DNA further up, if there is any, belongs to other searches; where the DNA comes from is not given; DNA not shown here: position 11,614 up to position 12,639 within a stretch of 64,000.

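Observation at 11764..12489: Fic/Doc-fold protein whose catalytic motif has degenerated to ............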

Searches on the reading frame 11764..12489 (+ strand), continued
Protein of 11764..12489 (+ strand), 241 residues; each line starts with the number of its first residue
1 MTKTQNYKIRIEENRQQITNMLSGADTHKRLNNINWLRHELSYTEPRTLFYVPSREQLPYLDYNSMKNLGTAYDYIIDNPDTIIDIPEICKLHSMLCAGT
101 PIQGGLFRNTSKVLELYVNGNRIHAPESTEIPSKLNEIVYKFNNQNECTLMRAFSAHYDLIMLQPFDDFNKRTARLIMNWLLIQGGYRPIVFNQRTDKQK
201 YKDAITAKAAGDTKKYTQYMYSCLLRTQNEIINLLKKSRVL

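Call 24: search_protein_representatives(alignment_id=A1)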
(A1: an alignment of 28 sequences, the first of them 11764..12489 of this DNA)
Query: 28 sequences, 241 profile positions. Proteins with E-value up to 0.001 (for the whole library): 6637; up to 1e-10: 875; up to 1e-30: 39. The best 150 are listed.
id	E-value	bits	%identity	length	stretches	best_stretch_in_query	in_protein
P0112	4.2e-103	360.1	-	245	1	3-240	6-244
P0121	5.0e-91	320.5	-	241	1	1-240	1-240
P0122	2.1e-85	302.1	-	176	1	66-240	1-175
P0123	3.2e-77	275.3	-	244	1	4-240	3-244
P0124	3.8e-77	275.1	-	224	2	117-240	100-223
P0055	1.2e-71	257.0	-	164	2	1-105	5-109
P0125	4.3e-70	252.0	-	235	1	6-236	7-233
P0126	7.1e-70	251.3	-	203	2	115-240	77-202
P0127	1.1e-69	250.7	-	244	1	1-237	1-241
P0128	7.6e-69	247.9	-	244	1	2-239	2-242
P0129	8.9e-63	228.0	-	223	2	149-239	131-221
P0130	1.5e-61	224.0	-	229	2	133-241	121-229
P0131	1.2e-60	221.0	-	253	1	9-240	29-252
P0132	3.0e-60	219.8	-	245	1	2-240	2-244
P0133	7.3e-59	215.2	-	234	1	1-236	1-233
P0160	1.7e-26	109.3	-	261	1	61-233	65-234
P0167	1.7e-21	92.9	-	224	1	9-236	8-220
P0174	4.2e-20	88.3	-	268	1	10-227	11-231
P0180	2.8e-19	85.6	-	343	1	107-237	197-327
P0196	5.7e-18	81.3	-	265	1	65-237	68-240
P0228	2.0e-16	76.3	-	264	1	65-236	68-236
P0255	7.2e-16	74.5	-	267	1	42-224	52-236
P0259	1.1e-15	73.8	-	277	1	55-231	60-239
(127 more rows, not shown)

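Call 26: fold_search(model_id=the predicted structure, library=pdb)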
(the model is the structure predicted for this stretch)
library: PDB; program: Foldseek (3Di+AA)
matches with E <= 10: 267; with E <= 0.001: 54
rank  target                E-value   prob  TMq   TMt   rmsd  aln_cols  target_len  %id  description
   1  4u04_B                6.5e-11  1.00  0.74  0.56   4.8       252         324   19  Structure of a eukaryotic fic domain containing protein (released 2014-12-10)
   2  6i7g_B                8.3e-11  1.00  0.76  0.55   5.2       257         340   20  Crystal structure of dimeric wild type FICD complexed with ATP (released 2019-09-25)
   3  4u04_A                8.7e-11  1.00  0.71  0.56   4.9       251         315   19  Structure of a eukaryotic fic domain containing protein (released 2014-12-10)
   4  9yz5_A                9.1e-11  1.00  0.74  0.55   4.9       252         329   19  human FicD bound with farnesyl pyrophosphate (released 2026-02-25)
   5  4u0z_C                1.0e-10  1.00  0.74  0.56   5.0       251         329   20  Eukaryotic Fic Domain containing protein with bound APCPP (released 2014-12-10)
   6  4u0s_A                1.3e-10  1.00  0.71  0.54   5.5       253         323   20  Structure of Eukaryotic fic domain containing protein with ADP (released 2014-12-10)
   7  4u0u_A                1.5e-10  1.00  0.73  0.54   5.4       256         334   19  Wild type eukaryotic fic domain containing protein with ADP (released 2014-12-10)
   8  4u0z_E                1.6e-10  1.00  0.74  0.56   5.0       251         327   20  Eukaryotic Fic Domain containing protein with bound APCPP (released 2014-12-10)
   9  4u0z_D                1.6e-10  1.00  0.71  0.54   5.1       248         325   19  Eukaryotic Fic Domain containing protein with bound APCPP (released 2014-12-10)
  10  4u0z_G                1.7e-10  1.00  0.72  0.55   5.1       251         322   20  Eukaryotic Fic Domain containing protein with bound APCPP (released 2014-12-10)
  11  4u0z_B                1.7e-10  1.00  0.71  0.54   5.1       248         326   19  Eukaryotic Fic Domain containing protein with bound APCPP (released 2014-12-10)
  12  7b7z_A                1.9e-10  1.00  0.80  0.58   4.6       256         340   21  DeAMPylation complex of monomeric FICD and AMPylated BiP (state 1) (released 2021-07-07)
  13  4u0s_B                1.9e-10  1.00  0.73  0.56   5.3       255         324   20  Structure of Eukaryotic fic domain containing protein with ADP (released 2014-12-10)
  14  4u0z_H                2.3e-10  1.00  0.67  0.53   5.6       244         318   19  Eukaryotic Fic Domain containing protein with bound APCPP (released 2014-12-10)
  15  4u0z_A                2.7e-10  1.00  0.70  0.54   5.1       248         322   18  Eukaryotic Fic Domain containing protein with bound APCPP (released 2014-12-10)
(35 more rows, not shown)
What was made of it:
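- On Fic/Fido superfamily (Pfam PF02661): All top 50 Foldseek PDB hits are Fic proteins; FICD TM 0.74-0.80 (call 26).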

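Call 27: search_solved_structures(query=A1, max_evalue=0.001, show_alignments=5)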
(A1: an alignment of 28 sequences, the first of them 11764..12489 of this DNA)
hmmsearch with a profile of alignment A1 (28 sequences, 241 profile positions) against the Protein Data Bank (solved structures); distinct sequences matched with E-value up to 0.001: 16.
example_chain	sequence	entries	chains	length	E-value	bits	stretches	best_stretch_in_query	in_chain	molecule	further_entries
6i7j_A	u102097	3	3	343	3.8e-19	72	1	65-229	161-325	Adenosine monophosphate-protein transferase FICD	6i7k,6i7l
6i7g_A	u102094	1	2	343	3.8e-19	72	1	64-229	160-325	Adenosine monophosphate-protein transferase FICD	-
4u04_A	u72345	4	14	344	3.9e-19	72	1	64-229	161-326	Adenosine monophosphate-protein transferase FICD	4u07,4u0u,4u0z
4u0s_A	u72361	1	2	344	3.9e-19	72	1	65-229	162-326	Adenosine monophosphate-protein transferase FICD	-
6i7i_A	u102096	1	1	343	4e-19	71.9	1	65-229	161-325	Adenosine monophosphate-protein transferase FICD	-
6i7h_A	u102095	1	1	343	4.1e-19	71.9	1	65-229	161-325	Adenosine monophosphate-protein transferase FICD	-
9yz5_A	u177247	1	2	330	4.2e-19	71.9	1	65-228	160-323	Protein adenylyltransferase FICD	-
6zmd_B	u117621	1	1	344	8.1e-19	71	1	65-229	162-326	Protein adenylyltransferase FICD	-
7b7z_A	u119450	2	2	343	9.2e-19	70.8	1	65-229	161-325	Protein adenylyltransferase FICD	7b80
5jj6_A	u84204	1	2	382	4.1e-16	62.1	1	77-238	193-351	Adenosine monophosphate-protein transferase FICD homolog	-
5jj7_A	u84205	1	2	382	4.4e-16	62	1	77-238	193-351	Adenosine monophosphate-protein transferase FICD homolog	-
4x2e_A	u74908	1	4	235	4e-10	42.5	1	62-222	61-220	Fic family protein putative filamentation induced by cAMP protein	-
4x2c_A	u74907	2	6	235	4.3e-10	42.4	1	62-222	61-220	Fic family protein putative filamentation induced by cAMP protein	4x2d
3cuc_A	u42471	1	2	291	4.1e-09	39.2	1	132-208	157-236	Protein of unknown function with a Fic domain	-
7xux_A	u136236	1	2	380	0.00011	24.7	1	65-188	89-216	Fido domain-containing protein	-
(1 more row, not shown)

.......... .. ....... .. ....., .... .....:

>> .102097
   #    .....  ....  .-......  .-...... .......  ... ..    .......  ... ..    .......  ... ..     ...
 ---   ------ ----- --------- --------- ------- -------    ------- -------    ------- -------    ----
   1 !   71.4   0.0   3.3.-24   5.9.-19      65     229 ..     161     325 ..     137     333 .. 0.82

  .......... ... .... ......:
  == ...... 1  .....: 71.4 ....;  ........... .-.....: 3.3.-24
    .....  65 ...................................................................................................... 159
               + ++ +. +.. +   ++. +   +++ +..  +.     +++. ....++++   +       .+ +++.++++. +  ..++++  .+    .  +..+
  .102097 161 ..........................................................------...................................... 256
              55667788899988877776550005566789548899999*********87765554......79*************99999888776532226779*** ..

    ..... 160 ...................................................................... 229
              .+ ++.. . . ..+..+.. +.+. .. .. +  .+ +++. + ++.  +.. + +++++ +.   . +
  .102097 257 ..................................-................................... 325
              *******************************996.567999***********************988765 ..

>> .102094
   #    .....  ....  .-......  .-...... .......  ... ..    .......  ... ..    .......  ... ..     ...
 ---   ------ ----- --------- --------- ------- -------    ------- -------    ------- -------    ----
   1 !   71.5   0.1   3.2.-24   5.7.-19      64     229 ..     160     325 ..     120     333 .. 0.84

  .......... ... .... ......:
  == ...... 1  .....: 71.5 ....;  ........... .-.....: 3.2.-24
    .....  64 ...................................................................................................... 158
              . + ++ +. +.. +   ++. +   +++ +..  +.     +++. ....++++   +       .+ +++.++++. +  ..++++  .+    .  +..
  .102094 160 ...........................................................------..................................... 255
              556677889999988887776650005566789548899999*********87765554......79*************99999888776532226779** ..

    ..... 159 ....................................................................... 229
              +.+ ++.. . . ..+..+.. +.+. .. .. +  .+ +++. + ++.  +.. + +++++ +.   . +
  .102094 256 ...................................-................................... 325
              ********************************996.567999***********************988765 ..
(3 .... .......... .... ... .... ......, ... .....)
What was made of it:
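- Closest known: Class II Fic AMP-transferases. Same: Best sequence and structure matches: FICD E 4e-19 with the family profile and TM 0.74-0.80 (calls 26, 27).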

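Call 37: list_cluster_members(proteins=[P0001, P0160, P0167, P0174, P0180, P0196, P0228, P0255, P0259, P0115])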
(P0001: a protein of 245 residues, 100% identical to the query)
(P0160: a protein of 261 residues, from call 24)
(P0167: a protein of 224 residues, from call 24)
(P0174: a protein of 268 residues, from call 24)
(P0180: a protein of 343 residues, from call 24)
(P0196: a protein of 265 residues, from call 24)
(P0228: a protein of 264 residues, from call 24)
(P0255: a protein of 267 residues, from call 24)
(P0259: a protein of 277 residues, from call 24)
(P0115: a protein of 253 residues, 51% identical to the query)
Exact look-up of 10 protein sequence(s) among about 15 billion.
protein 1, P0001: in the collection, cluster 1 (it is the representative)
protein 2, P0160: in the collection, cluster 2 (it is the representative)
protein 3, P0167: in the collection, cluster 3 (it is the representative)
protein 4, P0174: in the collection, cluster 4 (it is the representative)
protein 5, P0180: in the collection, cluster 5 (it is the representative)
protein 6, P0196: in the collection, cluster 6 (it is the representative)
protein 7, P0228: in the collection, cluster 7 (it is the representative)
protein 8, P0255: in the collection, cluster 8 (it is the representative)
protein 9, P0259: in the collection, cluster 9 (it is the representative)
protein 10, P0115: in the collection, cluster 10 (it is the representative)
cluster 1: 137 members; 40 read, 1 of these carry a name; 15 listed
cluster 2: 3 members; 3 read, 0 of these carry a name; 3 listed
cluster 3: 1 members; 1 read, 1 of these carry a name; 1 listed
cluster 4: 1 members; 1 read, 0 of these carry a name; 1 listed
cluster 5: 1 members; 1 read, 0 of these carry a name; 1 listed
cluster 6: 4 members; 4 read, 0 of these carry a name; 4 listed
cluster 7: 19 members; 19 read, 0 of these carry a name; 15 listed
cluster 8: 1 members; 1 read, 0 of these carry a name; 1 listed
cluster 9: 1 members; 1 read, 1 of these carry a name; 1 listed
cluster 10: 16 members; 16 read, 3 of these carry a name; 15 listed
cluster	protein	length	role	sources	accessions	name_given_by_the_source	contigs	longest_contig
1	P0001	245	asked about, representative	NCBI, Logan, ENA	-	-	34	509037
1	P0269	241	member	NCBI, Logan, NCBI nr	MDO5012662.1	MAG: Fic family protein [Pseudomonadota bacterium] | Fic family protein [Pseudomonadota bacterium]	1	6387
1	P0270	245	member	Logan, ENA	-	-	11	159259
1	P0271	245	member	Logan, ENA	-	-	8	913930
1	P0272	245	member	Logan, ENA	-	-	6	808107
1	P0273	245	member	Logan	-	-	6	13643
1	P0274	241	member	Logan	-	-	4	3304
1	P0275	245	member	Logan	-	-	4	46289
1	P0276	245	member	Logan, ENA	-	-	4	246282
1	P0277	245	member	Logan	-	-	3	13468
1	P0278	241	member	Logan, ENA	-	-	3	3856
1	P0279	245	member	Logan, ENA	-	-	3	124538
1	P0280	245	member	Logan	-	-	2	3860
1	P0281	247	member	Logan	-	-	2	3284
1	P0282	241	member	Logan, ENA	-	-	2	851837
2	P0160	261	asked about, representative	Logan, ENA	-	-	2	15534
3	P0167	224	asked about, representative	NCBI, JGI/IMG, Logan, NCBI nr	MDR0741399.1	MAG: Fic family protein [Rickettsiales bacterium] | hypothetical protein | Fic family protein [Rickettsiales bacterium]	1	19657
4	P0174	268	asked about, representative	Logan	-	-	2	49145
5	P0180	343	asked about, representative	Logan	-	-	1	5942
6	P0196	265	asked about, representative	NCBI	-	-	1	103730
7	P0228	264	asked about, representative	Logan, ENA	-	-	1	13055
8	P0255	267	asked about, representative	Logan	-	-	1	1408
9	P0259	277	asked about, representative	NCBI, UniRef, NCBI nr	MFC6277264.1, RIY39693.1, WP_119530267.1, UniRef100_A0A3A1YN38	Fic family protein [Psittacicella hinzii] | Fido domain-containing protein n=1 Tax=Psittacicella hinzii TaxID=2028575 ...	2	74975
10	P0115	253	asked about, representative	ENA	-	-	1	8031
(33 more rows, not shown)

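Call 43: find_encoding_contigs(protein=P0196, flank=6000, max_places=3)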
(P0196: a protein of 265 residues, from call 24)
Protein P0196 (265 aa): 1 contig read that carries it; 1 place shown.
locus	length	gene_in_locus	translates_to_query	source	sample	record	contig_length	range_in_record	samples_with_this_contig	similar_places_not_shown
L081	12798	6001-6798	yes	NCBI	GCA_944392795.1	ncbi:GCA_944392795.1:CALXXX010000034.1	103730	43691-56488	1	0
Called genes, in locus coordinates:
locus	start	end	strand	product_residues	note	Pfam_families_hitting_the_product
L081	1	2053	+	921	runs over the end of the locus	PF00521:DNA_topoisoIV, PF03989:DNA_gyraseA_C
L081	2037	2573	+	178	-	PF00160:Pro_isomerase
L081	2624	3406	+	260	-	PF12796:Ank_2 (faint)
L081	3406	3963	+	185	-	PF00023:Ank (faint), PF12796:Ank_2, PF13606:Ank_3 (faint), PF13637:Ank_4 (weak)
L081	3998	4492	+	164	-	-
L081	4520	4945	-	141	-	-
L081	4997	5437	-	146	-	-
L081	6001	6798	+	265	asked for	PF02661:Fic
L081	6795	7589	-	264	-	-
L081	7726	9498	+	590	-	PF01368:DHH, PF02272:DHHA1, PF17768:RecJ_OB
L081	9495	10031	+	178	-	PF02417:Chromate_transp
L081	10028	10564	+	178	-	PF02417:Chromate_transp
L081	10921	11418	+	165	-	PF00190:Cupin_1 (weak), PF07883:Cupin_2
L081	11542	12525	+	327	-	-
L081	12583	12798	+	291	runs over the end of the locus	PF01545:Cation_efflux, PF16916:ZT_dimer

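Call 46: search_protein_families(library=pfam, proteins=[L081:6795-7589:-], max_evalue=0.0001)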
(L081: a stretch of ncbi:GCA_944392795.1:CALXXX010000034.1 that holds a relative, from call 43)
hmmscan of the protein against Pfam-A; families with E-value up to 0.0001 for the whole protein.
L081:6795-7589:- (264 aa): 0 families
